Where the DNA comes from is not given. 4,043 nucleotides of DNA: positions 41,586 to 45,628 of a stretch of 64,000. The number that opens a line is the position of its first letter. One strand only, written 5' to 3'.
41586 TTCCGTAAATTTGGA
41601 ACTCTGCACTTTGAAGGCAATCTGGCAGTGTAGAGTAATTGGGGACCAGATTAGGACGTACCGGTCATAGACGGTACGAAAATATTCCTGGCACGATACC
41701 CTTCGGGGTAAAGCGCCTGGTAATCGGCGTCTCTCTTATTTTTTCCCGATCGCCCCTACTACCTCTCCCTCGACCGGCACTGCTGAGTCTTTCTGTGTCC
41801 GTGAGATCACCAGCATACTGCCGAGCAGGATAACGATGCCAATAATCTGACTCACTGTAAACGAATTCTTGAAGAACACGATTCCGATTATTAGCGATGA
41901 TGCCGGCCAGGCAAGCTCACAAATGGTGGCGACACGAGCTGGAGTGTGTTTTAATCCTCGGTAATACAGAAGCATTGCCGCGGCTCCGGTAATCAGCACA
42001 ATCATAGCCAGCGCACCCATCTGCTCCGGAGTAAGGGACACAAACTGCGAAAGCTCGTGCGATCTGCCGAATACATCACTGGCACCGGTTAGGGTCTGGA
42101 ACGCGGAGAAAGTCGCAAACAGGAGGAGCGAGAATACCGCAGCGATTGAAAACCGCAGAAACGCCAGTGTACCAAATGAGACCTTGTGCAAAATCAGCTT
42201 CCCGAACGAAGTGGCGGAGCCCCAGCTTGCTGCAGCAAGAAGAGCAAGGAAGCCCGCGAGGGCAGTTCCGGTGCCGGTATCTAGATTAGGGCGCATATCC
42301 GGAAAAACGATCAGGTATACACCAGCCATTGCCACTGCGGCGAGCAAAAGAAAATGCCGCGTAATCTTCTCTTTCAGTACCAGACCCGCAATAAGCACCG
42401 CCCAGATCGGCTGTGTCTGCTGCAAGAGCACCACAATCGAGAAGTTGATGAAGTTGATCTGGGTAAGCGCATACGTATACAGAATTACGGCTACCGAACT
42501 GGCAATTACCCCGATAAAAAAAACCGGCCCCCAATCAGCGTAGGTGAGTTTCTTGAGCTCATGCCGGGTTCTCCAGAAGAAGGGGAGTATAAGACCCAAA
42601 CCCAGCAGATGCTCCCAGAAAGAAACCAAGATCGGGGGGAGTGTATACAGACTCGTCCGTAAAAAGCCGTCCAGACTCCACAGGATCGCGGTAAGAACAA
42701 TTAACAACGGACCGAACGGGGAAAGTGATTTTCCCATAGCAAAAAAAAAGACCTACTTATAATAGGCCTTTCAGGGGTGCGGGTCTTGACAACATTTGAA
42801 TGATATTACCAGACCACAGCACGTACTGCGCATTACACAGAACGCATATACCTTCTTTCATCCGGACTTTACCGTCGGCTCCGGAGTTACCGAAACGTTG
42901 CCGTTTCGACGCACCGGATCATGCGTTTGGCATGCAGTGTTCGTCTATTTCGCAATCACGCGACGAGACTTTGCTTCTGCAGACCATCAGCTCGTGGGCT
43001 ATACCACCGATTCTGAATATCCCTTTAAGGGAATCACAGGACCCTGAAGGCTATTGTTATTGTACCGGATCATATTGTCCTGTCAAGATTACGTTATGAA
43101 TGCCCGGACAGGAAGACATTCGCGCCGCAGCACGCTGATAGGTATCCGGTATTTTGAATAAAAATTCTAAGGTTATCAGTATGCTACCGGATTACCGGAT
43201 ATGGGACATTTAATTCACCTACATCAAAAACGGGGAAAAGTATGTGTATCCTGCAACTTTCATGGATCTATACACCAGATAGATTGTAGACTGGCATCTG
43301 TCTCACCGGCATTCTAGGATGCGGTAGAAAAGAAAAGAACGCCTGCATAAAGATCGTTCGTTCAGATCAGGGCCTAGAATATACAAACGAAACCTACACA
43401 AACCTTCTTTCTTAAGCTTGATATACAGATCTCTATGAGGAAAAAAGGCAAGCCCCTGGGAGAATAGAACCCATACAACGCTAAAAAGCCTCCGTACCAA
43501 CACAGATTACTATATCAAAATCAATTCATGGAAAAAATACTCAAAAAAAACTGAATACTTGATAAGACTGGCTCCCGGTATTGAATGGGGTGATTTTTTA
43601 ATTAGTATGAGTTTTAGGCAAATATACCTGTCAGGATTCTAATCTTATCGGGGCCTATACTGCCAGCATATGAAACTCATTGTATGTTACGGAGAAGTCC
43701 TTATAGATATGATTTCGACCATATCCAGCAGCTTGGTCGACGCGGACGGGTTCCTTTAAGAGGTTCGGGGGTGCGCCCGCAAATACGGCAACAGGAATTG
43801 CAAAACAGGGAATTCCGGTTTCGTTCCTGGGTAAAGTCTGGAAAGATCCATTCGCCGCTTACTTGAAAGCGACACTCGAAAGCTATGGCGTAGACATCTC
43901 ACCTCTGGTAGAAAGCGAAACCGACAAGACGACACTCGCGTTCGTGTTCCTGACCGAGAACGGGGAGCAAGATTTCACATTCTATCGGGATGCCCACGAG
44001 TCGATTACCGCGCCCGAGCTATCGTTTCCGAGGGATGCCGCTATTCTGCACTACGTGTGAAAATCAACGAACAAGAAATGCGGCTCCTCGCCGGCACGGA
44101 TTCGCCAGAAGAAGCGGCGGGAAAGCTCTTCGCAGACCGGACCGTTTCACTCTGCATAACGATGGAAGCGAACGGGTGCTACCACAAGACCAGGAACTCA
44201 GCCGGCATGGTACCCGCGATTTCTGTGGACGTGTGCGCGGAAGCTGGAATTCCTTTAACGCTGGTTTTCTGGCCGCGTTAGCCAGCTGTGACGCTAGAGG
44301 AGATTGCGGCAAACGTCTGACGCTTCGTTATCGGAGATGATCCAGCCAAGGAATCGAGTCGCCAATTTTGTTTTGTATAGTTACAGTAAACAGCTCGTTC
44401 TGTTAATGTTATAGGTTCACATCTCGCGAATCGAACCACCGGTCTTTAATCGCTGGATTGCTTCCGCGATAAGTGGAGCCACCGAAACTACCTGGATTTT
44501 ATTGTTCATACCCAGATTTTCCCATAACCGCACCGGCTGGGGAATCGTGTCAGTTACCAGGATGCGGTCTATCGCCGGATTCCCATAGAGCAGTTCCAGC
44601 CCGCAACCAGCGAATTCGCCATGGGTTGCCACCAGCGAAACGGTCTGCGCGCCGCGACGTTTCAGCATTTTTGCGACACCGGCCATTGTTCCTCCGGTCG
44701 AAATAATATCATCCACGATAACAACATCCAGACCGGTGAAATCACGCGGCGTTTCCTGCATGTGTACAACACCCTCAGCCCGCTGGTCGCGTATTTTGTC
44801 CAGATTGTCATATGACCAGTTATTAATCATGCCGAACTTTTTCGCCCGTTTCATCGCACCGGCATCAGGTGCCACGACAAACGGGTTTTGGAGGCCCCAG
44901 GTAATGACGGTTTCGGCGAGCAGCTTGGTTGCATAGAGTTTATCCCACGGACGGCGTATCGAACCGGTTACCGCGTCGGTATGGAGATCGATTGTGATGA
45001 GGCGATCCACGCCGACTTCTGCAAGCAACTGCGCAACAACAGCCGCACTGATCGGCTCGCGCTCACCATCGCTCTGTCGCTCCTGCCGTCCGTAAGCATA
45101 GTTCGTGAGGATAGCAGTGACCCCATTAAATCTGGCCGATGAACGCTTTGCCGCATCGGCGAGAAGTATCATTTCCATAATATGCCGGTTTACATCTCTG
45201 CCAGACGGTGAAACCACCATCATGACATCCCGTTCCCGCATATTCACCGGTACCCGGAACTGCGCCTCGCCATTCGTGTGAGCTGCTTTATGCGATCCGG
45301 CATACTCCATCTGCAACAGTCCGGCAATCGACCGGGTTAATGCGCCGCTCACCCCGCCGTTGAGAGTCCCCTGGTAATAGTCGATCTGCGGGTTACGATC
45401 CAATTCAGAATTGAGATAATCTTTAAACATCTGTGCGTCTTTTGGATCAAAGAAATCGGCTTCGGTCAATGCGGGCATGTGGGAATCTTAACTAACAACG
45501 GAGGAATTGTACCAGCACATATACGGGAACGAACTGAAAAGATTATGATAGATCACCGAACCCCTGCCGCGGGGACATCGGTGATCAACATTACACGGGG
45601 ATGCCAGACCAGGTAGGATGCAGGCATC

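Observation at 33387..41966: An 8.35-kb segment bracketed by a perfect 68-bp direct repeat inside an EamA transporter gene: candidate integrated island with a displaced gene 3' end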

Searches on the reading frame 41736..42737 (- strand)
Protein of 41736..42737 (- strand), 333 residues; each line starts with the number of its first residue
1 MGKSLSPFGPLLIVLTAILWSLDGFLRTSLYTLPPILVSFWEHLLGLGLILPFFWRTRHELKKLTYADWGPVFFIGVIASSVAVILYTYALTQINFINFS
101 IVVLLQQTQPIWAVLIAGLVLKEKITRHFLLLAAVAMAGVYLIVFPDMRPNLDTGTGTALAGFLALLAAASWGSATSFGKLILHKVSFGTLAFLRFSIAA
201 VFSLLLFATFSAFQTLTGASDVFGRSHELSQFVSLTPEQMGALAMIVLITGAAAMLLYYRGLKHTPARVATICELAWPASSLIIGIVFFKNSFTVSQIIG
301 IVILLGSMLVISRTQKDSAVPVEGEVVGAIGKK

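Call 5: search_protein_families(library=pfam, proteins=[window:41736-42737:-], max_evalue=0.01)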
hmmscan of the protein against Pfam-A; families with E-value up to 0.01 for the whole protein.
window:41736-42737:- (333 aa): 1 family
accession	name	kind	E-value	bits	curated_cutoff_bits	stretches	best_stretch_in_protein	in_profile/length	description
PF00892.27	EamA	-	4.4e-36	124.6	28.2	2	8-144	2-134/135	EamA-like transporter family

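Call 7: find_encoding_contigs(protein=window:41736-42737:-, flank=10000, max_places=10)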
Protein window:41736-42737:- (333 aa): no gene with exactly this product is on record in the collection.

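Call 8: find_homologous_proteins(query=window:41736-42737:-)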
Query window:41736-42737:- (333 aa): 116 proteins with E <= 0.001 among 8000 candidates.
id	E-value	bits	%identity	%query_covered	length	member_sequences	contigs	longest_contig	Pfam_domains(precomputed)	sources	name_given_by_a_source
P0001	3.6e-206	702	100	100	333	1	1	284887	PF00892.27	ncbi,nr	ncbi:MAG: DMT family transporter [Patescibacteria group bacterium]|nr:DMT family transporter [Patesc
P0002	2.5e-148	512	74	99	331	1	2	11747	PF00892.27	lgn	-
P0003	1.6e-135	470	69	99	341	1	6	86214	PF00892.27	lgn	-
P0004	2.1e-134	466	68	98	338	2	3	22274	PF00892.27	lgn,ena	-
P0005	1.1e-133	464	69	96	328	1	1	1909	PF00892.27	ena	-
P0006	4.9e-133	462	67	98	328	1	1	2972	PF00892.27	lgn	-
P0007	1.0e-132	461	68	98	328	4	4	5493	PF00892.27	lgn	-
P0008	2.1e-130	453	67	97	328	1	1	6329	PF00892.27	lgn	-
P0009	2.3e-130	453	67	98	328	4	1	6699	PF00892.27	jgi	jgi:drug/metabolite transporter (DMT)-like permease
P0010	5.9e-130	452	67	95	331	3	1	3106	PF00892.27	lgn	-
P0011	6.8e-127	442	64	95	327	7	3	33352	PF00892.27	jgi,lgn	jgi:drug/metabolite transporter (DMT)-like permease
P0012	5.4e-126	439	64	97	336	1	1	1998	PF00892.27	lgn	-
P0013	6.1e-121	422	63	96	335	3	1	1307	PF00892.27,PF16913.12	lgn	-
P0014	1.5e-117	411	61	97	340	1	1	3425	PF00892.27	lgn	-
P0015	3.0e-114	400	60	95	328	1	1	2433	PF00892.27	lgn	-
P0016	9.0e-113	395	60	93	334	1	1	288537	PF00892.27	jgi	jgi:drug/metabolite transporter (DMT)-like permease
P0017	1.2e-112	395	59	94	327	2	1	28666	PF00892.27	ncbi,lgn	-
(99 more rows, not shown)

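Call 9: find_encoding_contigs(protein=P0003, flank=10000, max_places=4)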
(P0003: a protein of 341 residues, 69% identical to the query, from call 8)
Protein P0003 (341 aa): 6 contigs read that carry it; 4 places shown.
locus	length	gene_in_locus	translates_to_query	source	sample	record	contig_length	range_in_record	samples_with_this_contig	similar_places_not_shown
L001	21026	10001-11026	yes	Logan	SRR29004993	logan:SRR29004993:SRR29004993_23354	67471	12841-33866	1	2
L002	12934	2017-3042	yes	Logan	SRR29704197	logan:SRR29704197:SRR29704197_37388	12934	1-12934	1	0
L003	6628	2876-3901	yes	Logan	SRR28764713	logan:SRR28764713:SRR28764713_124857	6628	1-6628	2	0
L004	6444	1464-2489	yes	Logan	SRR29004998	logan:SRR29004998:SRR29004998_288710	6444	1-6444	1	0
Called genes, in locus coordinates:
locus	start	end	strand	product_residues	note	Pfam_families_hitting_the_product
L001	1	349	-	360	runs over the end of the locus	PF03727:Hexokinase_2 (faint)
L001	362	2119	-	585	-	PF13230:GATase_4 (weak), PF13522:GATase_6, PF13537:GATase_7, PF01380:SIS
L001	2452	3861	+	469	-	-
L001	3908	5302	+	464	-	PF00232:Glyco_hydro_1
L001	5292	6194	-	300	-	PF00294:PfkB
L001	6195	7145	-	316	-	PF01156:IU_nuc_hydro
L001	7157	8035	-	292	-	-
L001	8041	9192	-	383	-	-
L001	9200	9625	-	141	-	PF02675:AdoMet_dc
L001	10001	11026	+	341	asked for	PF00892:EamA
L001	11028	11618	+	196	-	PF00677:Lum_binding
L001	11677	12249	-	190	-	-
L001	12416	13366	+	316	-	PF01636:APH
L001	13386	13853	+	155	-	-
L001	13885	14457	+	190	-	-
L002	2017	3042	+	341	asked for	PF00892:EamA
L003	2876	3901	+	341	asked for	PF00892:EamA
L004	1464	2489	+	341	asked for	PF00892:EamA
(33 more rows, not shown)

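Call 10: find_encoding_contigs(protein=P0002, flank=10000, max_places=3)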
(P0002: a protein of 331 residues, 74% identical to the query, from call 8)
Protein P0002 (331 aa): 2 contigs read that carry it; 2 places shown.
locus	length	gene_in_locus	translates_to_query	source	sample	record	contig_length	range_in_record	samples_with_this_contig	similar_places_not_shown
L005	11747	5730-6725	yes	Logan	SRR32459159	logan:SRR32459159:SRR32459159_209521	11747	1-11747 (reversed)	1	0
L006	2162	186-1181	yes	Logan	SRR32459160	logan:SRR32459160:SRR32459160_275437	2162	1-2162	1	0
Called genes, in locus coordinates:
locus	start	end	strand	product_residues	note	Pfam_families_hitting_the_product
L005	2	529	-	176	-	?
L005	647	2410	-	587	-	PF13230:GATase_4 (weak), PF13522:GATase_6, PF13537:GATase_7, PF01380:SIS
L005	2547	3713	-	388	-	PF22422:MGH1-like_GH, PF03200:Glyco_hydro_63, PF01204:Trehalase, PF06202:GDE_C (weak)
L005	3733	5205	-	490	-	-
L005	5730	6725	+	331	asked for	PF00892:EamA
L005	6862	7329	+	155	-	-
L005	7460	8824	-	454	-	PF00171:Aldedh, PF05893:LuxC (weak)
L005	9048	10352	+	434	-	PF00486:Trans_reg_C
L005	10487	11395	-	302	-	PF04055:Radical_SAM, PF13186:SPASM (weak)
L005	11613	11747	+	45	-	?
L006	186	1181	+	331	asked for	PF00892:EamA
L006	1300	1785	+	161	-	-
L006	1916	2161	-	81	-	?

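Call 12: find_related_loci(query=window:41736-42737:-, collection=genome_contigs, flank=10000)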
Query window:41736-42737:- (333 aa) in genome_contigs; peptide patterns used: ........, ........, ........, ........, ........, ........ (x = any residue, [..] = any of these).
237 stretches matched a pattern; 1 encode a relative of the query (tblastn E <= 1e-3); 1 distinct loci.
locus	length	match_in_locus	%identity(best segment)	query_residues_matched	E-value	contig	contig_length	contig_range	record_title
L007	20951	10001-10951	66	3-318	3e-132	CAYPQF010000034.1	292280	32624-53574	MAG TPA_asm: uncultured Gammaproteobacteria bacterium isolate binchicken_co23_77 genome assembly, contig: k141_1105696,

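Call 13: find_encoding_contigs(protein=P0004, flank=10000, max_places=3)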
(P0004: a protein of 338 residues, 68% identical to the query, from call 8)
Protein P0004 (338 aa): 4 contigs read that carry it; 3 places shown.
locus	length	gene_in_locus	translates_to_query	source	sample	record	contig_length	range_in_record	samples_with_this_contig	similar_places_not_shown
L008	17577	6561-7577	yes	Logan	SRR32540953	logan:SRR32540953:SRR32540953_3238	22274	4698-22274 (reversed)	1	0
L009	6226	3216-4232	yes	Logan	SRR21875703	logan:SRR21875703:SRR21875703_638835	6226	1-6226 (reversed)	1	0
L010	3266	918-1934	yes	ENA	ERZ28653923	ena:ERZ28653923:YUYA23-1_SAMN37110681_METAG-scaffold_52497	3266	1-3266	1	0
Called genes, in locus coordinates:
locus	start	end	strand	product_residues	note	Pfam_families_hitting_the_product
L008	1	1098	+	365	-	?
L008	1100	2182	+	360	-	PF13793:Pribosyltran_N, PF00156:Pribosyltran, PF14572:Pribosyl_synth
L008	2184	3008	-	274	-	PF00294:PfkB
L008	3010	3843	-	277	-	PF03437:BtpA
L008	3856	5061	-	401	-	-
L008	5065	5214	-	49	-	-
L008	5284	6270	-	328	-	PF08282:Hydrolase_3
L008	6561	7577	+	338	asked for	PF00892:EamA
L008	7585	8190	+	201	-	PF00677:Lum_binding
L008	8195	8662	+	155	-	-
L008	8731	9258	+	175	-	-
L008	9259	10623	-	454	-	PF00171:Aldedh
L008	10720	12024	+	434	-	PF00486:Trans_reg_C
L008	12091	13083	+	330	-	PF01370:Epimerase, PF04321:RmlD_sub_bind, PF16363:GDP_Man_Dehyd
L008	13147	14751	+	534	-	PF00288:GHMP_kinases_N, PF08544:GHMP_kinases_C, PF13580:SIS_2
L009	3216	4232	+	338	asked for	PF00892:EamA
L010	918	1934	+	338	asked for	PF00892:EamA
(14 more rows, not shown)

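Call 14: find_encoding_contigs(protein=P0011, flank=10000, max_places=3)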
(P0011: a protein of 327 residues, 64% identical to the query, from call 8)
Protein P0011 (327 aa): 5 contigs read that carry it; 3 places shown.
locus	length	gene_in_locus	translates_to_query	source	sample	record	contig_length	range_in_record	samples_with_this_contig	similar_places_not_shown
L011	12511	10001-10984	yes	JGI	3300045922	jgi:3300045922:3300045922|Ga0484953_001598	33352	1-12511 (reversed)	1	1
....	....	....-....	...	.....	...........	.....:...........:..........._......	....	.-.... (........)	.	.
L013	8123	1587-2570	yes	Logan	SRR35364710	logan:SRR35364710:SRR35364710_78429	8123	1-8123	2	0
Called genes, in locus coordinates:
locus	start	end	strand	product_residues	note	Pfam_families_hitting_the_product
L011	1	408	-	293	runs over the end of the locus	PF03851:UvdE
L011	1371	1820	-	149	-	PF01668:SmpB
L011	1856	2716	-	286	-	PF01145:Band_7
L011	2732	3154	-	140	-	PF01957:NfeD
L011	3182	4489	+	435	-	PF04932:Wzy_C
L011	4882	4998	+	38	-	-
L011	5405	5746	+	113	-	-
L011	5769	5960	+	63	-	-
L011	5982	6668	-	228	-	-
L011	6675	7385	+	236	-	-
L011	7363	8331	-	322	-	PF17125:Methyltr_RsmF_N (weak), PF01189:Methyltr_RsmB-F, PF13847:Methyltransf_31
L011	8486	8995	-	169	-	PF01872:RibD_C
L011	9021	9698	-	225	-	PF03141:Methyltransf_29 (weak), PF13489:Methyltransf_23 (weak), PF03848:TehB, PF13847:Methyltransf_31, PF08241:Methyltransf_11, PF08242:Methyltransf_12, PF13649:Methyltransf_25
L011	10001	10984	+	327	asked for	PF00892:EamA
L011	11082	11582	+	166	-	PF00677:Lum_binding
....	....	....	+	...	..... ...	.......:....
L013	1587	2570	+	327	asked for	PF00892:EamA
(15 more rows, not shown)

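Call 15: find_encoding_contigs(protein=P0016, flank=10000, max_places=2)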
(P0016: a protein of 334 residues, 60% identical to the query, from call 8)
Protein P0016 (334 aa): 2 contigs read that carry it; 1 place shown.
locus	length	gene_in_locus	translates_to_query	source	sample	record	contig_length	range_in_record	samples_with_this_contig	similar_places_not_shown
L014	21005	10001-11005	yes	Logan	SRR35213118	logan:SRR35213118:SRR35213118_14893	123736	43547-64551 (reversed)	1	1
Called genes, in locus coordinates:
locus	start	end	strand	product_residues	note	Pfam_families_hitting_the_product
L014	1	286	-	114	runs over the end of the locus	-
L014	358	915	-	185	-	PF00293:NUDIX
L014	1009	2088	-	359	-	PF00480:ROK, PF01869:BcrAD_BadFG (faint)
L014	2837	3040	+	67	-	-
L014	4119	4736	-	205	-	-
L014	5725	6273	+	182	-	PF01966:HD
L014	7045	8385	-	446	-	PF01946:Thi4 (weak), PF01266:DAO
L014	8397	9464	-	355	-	PF00004:AAA, PF07728:AAA_5, PF22667:Lon_lid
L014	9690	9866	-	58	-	-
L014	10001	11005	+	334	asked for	PF00892:EamA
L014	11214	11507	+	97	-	PF00166:Cpn10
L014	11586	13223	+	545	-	PF00118:Cpn60_TCP1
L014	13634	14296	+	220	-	-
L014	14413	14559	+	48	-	-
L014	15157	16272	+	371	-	-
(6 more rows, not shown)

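Call 16: find_encoding_contigs(protein=P0017, flank=10000, max_places=2)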
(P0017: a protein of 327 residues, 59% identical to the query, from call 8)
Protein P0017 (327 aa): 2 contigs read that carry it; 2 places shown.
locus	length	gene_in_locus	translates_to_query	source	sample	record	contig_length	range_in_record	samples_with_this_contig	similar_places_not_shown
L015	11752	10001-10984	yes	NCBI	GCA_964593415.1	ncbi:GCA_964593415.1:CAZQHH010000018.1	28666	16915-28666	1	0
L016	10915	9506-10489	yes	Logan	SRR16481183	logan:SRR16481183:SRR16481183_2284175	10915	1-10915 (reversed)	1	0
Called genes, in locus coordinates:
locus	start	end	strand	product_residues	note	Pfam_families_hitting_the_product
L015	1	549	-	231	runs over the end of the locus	PF02585:PIG-L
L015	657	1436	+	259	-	PF01182:Glucosamine_iso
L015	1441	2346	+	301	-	PF00294:PfkB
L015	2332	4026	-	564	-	PF00128:Alpha-amylase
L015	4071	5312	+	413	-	-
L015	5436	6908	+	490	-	PF20706:GT4-conflict, PF00534:Glycos_transf_1, PF13692:Glyco_trans_1_4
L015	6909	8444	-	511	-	PF00370:FGGY_N, PF02782:FGGY_C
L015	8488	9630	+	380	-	PF13793:Pribosyltran_N, PF00156:Pribosyltran, PF14572:Pribosyl_synth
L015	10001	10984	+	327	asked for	PF00892:EamA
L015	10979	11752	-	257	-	?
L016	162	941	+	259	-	PF01182:Glucosamine_iso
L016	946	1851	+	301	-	PF00294:PfkB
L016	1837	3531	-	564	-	PF00128:Alpha-amylase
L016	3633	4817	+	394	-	-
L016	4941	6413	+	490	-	PF20706:GT4-conflict, PF00534:Glycos_transf_1, PF13692:Glyco_trans_1_4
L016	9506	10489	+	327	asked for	PF00892:EamA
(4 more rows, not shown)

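Call 36: search_protein_families(library=ncbifam, proteins=[window:41736-42737:-], max_evalue=0.01)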
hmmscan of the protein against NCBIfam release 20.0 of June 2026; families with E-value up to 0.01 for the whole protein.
window:41736-42737:- (333 aa): 2 families
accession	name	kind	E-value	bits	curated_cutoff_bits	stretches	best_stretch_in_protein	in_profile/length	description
TIGR00950.1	2A78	equivalog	1.8e-21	76.8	230.2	2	98-309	72-264/264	carboxylate/amino acid/amine transporter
NF050091.1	ArAmAcExpYddG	equivalog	2.9e-08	33.6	300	1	16-210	13-199/285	aromatic amino acid exporter YddG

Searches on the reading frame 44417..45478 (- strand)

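Call 5: search_protein_families(library=pfam, proteins=[window:44417-45478:-], max_evalue=0.01)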
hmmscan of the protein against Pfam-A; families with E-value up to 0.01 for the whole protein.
window:44417-45478:- (353 aa): 4 families
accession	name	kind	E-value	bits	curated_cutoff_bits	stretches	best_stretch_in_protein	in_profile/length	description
PF13793.12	Pribosyltran_N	-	2.5e-23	82.6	25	1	42-156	7-117/117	N-terminal domain of ribose phosphate pyrophosphokinase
PF14572.12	Pribosyl_synth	-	5.6e-15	56.2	27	1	246-350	80-179/184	Phosphoribosyl synthetase-associated domain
PF00156.33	Pribosyltran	-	5.6e-11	42.4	26.3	1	184-286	16-124/158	Phosphoribosyl transferase domain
PF14681.12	UPRTase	-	0.00078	19.4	27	1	232-281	103-152/206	Uracil phosphoribosyltransferase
